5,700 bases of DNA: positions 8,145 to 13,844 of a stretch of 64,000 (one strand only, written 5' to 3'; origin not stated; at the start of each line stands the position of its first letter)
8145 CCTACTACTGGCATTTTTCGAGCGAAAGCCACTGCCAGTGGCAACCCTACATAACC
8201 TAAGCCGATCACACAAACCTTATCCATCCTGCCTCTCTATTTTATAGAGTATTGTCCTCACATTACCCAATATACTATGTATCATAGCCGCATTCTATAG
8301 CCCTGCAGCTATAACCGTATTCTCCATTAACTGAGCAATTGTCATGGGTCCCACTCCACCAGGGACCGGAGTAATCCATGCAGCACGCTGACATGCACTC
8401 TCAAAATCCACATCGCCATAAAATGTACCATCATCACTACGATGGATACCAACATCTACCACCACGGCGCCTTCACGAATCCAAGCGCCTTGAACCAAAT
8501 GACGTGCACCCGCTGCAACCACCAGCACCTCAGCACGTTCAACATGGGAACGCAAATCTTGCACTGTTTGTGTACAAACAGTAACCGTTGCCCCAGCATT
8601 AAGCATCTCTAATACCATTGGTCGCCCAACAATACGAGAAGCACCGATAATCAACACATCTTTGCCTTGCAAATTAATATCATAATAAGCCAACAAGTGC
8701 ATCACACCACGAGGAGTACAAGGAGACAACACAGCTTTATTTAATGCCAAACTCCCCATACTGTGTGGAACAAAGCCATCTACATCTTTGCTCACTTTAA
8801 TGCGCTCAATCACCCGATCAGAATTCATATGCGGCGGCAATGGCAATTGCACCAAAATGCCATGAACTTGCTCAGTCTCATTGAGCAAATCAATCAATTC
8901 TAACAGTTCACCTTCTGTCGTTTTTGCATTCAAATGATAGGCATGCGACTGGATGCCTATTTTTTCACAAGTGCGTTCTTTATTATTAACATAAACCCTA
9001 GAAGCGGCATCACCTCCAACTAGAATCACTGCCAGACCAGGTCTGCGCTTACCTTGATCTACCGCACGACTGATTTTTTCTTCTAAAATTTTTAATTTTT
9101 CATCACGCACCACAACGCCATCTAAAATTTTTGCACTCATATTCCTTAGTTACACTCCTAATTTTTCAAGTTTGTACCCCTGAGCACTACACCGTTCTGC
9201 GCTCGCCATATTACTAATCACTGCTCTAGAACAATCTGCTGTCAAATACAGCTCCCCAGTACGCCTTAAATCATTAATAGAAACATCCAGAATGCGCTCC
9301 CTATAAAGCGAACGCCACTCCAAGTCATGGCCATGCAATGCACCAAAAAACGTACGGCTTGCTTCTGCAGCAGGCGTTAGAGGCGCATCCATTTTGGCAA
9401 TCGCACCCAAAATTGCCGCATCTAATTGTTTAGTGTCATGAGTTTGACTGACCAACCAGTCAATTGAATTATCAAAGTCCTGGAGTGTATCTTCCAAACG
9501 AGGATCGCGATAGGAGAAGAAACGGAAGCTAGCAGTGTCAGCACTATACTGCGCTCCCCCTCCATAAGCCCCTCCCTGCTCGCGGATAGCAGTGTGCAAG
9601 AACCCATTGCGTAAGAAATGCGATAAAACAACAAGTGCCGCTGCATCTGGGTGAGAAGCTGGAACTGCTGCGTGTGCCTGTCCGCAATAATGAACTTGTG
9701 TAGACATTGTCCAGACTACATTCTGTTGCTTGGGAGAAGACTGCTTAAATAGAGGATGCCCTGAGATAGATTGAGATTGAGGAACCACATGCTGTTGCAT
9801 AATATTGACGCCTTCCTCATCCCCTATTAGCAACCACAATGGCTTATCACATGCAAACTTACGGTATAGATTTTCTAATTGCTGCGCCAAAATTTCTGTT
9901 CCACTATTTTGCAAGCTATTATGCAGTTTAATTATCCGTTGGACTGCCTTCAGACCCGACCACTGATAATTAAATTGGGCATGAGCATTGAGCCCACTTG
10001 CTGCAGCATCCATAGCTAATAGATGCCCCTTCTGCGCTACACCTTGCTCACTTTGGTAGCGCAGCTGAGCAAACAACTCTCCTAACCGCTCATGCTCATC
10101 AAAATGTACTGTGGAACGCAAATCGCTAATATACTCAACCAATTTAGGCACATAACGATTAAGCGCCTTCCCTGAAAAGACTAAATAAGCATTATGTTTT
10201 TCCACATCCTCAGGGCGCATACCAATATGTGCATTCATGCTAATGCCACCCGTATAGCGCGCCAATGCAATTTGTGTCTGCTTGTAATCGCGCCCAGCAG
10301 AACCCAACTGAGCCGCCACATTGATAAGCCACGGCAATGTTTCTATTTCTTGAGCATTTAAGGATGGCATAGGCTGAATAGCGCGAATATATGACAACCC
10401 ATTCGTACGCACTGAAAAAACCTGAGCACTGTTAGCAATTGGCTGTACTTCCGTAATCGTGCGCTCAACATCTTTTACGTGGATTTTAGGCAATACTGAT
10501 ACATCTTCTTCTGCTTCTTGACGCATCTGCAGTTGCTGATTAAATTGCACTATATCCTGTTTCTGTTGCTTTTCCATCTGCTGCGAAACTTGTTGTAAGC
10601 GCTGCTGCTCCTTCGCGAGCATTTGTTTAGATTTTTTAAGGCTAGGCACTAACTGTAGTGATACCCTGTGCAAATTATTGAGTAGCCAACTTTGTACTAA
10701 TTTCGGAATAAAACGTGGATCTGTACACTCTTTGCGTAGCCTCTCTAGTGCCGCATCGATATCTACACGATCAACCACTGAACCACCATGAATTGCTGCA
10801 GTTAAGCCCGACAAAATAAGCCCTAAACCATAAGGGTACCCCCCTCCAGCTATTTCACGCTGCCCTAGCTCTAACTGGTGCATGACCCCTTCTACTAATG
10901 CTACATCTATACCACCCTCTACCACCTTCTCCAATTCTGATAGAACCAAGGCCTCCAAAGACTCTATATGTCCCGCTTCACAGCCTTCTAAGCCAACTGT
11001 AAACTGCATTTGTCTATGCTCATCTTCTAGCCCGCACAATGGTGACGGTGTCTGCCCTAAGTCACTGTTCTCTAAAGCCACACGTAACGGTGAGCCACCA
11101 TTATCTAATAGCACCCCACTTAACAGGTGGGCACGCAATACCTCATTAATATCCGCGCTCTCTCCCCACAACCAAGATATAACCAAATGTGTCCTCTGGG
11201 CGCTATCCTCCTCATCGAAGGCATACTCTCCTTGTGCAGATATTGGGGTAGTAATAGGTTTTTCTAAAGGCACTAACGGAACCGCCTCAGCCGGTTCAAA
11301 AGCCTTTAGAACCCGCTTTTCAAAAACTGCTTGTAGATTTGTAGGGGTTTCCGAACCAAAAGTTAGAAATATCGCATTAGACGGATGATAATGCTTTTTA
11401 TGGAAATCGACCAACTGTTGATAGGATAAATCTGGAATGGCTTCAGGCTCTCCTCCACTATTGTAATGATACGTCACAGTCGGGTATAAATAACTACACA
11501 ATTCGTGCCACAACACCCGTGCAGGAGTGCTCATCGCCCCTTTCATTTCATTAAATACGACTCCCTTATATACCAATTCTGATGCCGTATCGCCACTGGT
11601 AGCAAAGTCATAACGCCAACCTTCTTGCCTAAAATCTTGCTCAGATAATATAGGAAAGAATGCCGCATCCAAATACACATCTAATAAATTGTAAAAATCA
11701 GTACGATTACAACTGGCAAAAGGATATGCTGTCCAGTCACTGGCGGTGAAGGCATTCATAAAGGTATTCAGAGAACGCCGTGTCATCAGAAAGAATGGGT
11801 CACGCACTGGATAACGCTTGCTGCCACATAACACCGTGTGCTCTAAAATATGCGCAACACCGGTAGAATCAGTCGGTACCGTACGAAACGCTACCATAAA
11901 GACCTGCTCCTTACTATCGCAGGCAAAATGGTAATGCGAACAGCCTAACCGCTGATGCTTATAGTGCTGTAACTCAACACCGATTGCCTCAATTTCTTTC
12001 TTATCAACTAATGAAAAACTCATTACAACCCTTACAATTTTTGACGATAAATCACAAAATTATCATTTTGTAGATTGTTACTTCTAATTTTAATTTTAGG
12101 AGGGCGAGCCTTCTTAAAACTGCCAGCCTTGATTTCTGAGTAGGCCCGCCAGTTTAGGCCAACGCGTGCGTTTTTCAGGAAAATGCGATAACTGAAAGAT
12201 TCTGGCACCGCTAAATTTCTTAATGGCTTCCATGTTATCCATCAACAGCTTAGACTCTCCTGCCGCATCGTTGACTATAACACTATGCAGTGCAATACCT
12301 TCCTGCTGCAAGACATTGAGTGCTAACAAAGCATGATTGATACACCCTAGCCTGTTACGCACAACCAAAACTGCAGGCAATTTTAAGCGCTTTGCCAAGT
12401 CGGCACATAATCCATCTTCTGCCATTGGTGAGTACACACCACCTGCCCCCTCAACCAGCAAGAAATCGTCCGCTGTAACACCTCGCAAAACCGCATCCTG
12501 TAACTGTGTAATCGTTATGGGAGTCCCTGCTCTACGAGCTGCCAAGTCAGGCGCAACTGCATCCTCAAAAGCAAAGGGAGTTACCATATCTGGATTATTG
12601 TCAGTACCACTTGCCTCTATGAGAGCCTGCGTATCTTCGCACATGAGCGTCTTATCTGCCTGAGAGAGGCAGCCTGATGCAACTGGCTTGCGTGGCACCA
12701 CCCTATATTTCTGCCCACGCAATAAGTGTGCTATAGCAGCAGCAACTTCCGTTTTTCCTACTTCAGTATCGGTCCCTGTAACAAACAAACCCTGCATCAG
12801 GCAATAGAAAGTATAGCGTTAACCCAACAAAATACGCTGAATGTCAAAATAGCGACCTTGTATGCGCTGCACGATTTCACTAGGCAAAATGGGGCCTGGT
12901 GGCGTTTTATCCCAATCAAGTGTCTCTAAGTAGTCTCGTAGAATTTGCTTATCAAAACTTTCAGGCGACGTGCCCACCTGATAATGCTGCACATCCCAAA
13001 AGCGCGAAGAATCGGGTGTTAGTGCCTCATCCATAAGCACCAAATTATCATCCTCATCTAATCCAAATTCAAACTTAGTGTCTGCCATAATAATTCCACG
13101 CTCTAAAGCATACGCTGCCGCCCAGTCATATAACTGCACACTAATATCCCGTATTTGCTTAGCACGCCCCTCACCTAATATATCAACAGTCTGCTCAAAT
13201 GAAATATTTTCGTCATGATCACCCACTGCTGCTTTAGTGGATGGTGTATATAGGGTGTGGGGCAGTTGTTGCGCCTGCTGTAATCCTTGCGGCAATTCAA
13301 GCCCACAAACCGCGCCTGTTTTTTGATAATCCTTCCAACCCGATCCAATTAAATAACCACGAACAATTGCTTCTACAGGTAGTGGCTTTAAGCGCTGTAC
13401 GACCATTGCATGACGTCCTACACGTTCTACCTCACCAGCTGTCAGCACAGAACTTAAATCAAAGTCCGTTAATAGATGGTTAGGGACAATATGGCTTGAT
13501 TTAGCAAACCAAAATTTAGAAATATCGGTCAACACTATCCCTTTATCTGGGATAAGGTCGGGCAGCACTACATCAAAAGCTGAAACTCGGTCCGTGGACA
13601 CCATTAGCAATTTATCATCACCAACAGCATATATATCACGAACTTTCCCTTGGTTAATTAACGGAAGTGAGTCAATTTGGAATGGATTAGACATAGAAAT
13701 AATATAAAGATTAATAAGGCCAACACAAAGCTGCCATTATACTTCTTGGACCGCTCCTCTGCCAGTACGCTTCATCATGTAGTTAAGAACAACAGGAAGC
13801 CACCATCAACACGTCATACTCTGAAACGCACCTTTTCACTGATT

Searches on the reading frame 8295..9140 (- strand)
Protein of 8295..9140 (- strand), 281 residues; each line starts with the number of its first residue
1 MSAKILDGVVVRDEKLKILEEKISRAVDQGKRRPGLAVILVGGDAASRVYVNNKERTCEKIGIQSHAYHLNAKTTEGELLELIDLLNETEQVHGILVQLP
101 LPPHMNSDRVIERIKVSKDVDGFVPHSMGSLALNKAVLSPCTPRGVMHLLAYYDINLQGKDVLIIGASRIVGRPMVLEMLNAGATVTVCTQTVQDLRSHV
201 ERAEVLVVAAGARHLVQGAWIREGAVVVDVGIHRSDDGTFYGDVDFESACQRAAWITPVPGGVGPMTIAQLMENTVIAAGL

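Call 3: search_protein_families(library=pfam, proteins=[window:8295-9140:-])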
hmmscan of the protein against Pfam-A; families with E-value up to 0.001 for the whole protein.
window:8295-9140:- (281 aa): 2 families
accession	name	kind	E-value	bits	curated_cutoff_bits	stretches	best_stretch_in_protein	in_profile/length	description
PF02882.25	THF_DHG_CYH_C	-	2.4e-60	202.9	27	1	125-279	2-156/160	Tetrahydrofolate dehydrogenase/cyclohydrolase, NAD(P)-binding domain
PF00763.28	THF_DHG_CYH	-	6e-37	126.9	32.8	1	7-121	2-115/115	Tetrahydrofolate dehydrogenase/cyclohydrolase, catalytic domain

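Call 4: search_protein_families(library=ncbifam, proteins=[window:8295-9140:-])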
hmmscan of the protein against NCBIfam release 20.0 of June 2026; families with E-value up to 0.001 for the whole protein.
window:8295-9140:- (281 aa): 33 families (the best 25 are shown)
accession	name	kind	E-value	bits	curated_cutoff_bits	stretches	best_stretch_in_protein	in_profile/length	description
NF008058.0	PRK10792.1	equivalog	6.7e-118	392.8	355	1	1-279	1-279/285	bifunctional methylenetetrahydrofolate dehydrogenase/methenyltetrahydrofolate cyclohydrolase FolD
NF010786.0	PRK14189.1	subfamily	7.4e-100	333.7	421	1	1-279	1-278/285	bifunctional methylenetetrahydrofolate dehydrogenase/methenyltetrahydrofolate cyclohydrolase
NF010787.0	PRK14191.1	equivalog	6.3e-99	330.7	423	1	4-279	2-277/285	bifunctional methylenetetrahydrofolate dehydrogenase/methenyltetrahydrofolate cyclohydrolase FolD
NF010781.0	PRK14184.1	equivalog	2.1e-92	309.3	438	1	5-278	3-279/286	bifunctional 5,10-methylene-tetrahydrofolate dehydrogenase/ 5,10-methylene-tetrahydrofolate cyclohydrolase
NF010763.0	PRK14166.1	equivalog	1.1e-91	306.8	501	1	5-279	3-277/282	bifunctional 5,10-methylene-tetrahydrofolate dehydrogenase/ 5,10-methylene-tetrahydrofolate cyclohydrolase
NF010773.0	PRK14176.1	equivalog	1.5e-91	306.8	437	1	3-279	8-283/287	bifunctional 5,10-methylene-tetrahydrofolate dehydrogenase/ 5,10-methylene-tetrahydrofolate cyclohydrolase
NF010785.0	PRK14188.1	subfamily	1.4e-90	303.3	396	1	2-279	2-286/297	bifunctional methylenetetrahydrofolate dehydrogenase/methenyltetrahydrofolate cyclohydrolase FolD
NF010783.0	PRK14186.1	equivalog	2.2e-90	302.8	333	1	3-277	2-280/297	bifunctional methylenetetrahydrofolate dehydrogenase/methenyltetrahydrofolate cyclohydrolase FolD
NF010776.0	PRK14179.1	equivalog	6.4e-89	297.8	445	1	4-279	3-278/284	bifunctional methylenetetrahydrofolate dehydrogenase/methenyltetrahydrofolate cyclohydrolase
NF010780.0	PRK14183.1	equivalog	1.1e-87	294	480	1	5-279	3-277/283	bifunctional 5,10-methylene-tetrahydrofolate dehydrogenase/ 5,10-methylene-tetrahydrofolate cyclohydrolase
NF010766.0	PRK14169.1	equivalog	9.1e-85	284.5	450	1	3-278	2-276/283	bifunctional methylenetetrahydrofolate dehydrogenase/methenyltetrahydrofolate cyclohydrolase FolD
NF010775.0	PRK14178.1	equivalog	6.5e-84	281.5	465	1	5-279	2-271/279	bifunctional methylenetetrahydrofolate dehydrogenase/methenyltetrahydrofolate cyclohydrolase FolD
NF010790.0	PRK14194.1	equivalog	6.6e-83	278.4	508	1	1-279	2-282/301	bifunctional methylenetetrahydrofolate dehydrogenase/methenyltetrahydrofolate cyclohydrolase FolD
NF010784.0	PRK14187.1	equivalog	1e-81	274.3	486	1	1-280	1-285/300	bifunctional methylenetetrahydrofolate dehydrogenase/methenyltetrahydrofolate cyclohydrolase FolD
NF010770.0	PRK14173.1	equivalog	4.4e-81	272.3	411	1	1-279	1-278/287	bifunctional 5,10-methylene-tetrahydrofolate dehydrogenase/ 5,10-methylene-tetrahydrofolate cyclohydrolase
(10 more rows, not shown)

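Call 11: list_cluster_members(proteins=[P0001, window:8295-9140:-, window:9150-12023:-, window:4977-5807:-, window:3470-4972:-, window:1386-2477:-, window:6959-8227:-, window:5904-6971:-])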
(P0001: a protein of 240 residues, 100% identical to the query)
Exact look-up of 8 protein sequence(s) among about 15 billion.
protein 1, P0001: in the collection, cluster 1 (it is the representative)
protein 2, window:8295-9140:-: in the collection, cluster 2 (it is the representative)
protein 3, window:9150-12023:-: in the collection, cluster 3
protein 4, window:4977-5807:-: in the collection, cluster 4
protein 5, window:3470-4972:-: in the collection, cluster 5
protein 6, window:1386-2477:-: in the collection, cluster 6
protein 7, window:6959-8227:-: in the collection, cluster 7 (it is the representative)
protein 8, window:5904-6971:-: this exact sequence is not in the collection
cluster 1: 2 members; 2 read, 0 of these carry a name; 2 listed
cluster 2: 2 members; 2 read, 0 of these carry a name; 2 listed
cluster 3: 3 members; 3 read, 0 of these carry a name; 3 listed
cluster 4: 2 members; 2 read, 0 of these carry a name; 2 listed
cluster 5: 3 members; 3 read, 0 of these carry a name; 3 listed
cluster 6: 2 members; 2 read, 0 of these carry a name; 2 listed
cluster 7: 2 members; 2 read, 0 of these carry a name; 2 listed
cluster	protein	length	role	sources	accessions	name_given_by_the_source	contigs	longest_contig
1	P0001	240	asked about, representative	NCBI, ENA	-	-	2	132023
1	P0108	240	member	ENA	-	-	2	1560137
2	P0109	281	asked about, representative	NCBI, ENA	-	-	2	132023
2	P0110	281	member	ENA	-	-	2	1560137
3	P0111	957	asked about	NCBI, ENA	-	-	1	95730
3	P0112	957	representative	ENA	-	-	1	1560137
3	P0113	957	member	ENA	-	-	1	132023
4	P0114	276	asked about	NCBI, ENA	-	-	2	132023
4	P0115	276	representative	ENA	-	-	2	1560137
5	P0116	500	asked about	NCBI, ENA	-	-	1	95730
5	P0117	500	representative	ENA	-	-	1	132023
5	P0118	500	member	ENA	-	-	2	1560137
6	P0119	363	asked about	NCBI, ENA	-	-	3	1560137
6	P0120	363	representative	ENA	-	-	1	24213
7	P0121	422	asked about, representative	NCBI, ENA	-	-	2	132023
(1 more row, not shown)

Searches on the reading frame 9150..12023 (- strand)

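Call 57: search_protein_families(library=pfam, proteins=[window:9150-12023:-], max_evalue=0.001)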
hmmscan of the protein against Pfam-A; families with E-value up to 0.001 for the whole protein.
window:9150-12023:- (957 aa): 4 families
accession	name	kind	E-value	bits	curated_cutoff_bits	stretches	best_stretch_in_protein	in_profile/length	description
PF08367.16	M16C_assoc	-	4.3e-56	190.3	25.3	1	458-700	1-252/252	Peptidase M16C associated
PF05193.26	Peptidase_M16_C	-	2.2e-25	90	23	2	198-384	1-181/181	Peptidase M16 inactive domain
PF22516.1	PreP_C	-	4.5e-24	85.4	27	1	772-923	5-155/173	PreP C-terminal domain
PF00675.25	Peptidase_M16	-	6.3e-09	36.3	22.3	1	50-133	27-107/149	Insulinase (Peptidase family M16)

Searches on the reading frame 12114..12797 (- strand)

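Call 57: search_protein_families(library=pfam, proteins=[window:12114-12797:-], max_evalue=0.001)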
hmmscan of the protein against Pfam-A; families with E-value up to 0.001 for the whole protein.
window:12114-12797:- (227 aa): 2 families
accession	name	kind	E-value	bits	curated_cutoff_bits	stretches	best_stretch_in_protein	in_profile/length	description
PF13500.12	AAA_26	-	3.8e-38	131.8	27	1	2-201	1-185/198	AAA domain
PF01656.29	CbiA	-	1.9e-10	41.2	25.4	1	5-202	2-107/125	CobQ/CobB/MinD/ParA nucleotide binding domain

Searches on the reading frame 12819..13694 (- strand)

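Call 57: search_protein_families(library=pfam, proteins=[window:12819-13694:-], max_evalue=0.001)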
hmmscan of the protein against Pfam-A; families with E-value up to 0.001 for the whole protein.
window:12819-13694:- (291 aa): 1 family
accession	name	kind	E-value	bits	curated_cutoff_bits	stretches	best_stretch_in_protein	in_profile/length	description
PF01259.24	SAICAR_synt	-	2.2e-73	247.3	20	1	13-264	2-229/233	SAICAR synthetase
